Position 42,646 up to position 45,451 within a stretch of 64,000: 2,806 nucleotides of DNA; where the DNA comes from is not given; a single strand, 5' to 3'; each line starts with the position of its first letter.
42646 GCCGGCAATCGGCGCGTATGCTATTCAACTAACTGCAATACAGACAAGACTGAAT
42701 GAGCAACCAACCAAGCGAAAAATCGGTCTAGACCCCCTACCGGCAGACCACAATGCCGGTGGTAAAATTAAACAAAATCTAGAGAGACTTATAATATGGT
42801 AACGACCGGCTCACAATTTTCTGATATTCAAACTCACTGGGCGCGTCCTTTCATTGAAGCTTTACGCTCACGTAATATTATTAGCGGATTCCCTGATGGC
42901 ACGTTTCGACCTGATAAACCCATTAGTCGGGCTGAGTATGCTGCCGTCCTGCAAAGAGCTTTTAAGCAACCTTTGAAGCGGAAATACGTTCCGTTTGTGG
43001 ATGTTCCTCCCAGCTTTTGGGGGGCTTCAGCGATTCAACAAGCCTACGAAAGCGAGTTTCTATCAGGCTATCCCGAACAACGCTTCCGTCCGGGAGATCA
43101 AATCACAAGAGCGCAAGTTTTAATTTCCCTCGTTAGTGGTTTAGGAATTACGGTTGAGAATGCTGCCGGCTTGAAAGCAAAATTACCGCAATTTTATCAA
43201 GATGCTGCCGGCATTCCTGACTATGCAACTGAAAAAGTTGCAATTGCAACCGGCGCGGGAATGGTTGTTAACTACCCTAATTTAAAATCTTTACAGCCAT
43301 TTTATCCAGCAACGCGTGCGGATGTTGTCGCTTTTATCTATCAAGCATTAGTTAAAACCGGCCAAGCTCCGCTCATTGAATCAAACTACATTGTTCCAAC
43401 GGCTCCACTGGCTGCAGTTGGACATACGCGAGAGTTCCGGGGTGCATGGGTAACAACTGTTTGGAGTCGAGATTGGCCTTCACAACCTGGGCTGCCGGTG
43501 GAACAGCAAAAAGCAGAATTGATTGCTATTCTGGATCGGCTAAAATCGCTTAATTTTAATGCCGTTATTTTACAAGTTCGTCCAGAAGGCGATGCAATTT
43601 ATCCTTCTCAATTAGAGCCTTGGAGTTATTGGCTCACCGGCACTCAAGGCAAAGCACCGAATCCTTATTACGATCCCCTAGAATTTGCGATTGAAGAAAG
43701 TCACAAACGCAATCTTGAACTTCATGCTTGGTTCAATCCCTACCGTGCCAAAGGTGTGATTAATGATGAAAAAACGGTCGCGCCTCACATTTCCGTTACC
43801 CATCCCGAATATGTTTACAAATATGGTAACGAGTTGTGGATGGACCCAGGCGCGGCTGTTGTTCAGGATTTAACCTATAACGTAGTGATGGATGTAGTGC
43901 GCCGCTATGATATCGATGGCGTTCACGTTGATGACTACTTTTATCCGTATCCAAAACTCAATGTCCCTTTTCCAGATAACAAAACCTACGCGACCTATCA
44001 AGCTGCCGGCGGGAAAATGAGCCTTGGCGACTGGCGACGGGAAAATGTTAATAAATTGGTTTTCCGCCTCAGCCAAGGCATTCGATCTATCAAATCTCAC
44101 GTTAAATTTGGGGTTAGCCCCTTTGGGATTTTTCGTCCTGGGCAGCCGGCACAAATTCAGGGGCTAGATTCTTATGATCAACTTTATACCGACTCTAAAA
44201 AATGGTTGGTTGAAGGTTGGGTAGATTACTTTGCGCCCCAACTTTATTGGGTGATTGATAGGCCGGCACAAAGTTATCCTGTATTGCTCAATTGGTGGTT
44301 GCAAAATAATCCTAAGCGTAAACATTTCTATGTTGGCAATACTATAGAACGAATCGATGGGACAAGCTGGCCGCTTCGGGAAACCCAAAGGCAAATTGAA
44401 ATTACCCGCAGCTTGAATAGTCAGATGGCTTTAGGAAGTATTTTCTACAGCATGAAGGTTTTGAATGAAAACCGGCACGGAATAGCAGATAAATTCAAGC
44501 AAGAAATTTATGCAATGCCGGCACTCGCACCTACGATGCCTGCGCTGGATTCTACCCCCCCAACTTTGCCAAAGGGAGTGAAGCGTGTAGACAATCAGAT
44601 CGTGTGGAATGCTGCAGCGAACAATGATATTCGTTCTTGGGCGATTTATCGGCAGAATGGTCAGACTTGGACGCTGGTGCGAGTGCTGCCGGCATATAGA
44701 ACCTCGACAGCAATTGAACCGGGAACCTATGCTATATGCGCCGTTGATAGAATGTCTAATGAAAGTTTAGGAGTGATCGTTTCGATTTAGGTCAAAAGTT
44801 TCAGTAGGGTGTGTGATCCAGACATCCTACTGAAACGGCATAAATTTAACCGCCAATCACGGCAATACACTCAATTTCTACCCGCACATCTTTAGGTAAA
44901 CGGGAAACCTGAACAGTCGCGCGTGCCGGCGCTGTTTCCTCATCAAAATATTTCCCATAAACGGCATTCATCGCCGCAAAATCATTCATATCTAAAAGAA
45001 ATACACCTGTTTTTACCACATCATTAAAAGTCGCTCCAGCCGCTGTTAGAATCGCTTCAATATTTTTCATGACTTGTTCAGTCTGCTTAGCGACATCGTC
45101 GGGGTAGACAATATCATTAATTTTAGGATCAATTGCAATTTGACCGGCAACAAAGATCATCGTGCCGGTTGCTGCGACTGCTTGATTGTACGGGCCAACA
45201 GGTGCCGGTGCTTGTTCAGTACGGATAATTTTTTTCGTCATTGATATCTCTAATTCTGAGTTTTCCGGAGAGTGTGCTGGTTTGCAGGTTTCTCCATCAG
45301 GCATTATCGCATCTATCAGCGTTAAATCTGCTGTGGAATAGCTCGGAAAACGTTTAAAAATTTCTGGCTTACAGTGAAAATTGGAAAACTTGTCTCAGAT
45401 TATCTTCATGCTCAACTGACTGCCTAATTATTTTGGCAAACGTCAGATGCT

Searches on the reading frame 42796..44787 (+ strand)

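Call 69: search_protein_families(library=pfam, proteins=[window:42796-44787:+], max_evalue=0.00001)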
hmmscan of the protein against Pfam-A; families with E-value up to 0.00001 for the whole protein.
window:42796-44787:+ (664 aa): 2 families
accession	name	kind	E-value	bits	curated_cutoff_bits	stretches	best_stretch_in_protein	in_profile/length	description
PF02638.21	GHL10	-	7.8e-70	235.9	27.9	1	213-521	1-300/311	Glycosyl hydrolase-like 10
PF00395.25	SLH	-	3e-31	107.5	20.8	2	8-49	2-44/44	S-layer homology domain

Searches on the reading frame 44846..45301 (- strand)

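Call 26: search_protein_families(library=pfam, proteins=[window:44846-45301:-], max_evalue=0.01)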
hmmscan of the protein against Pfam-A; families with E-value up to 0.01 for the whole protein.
window:44846-45301:- (151 aa): 1 family
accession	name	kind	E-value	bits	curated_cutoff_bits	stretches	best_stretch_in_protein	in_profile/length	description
PF01042.26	Ribonuc_L-PSP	-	4.5e-45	153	27.3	1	28-149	1-121/121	Endoribonuclease L-PSP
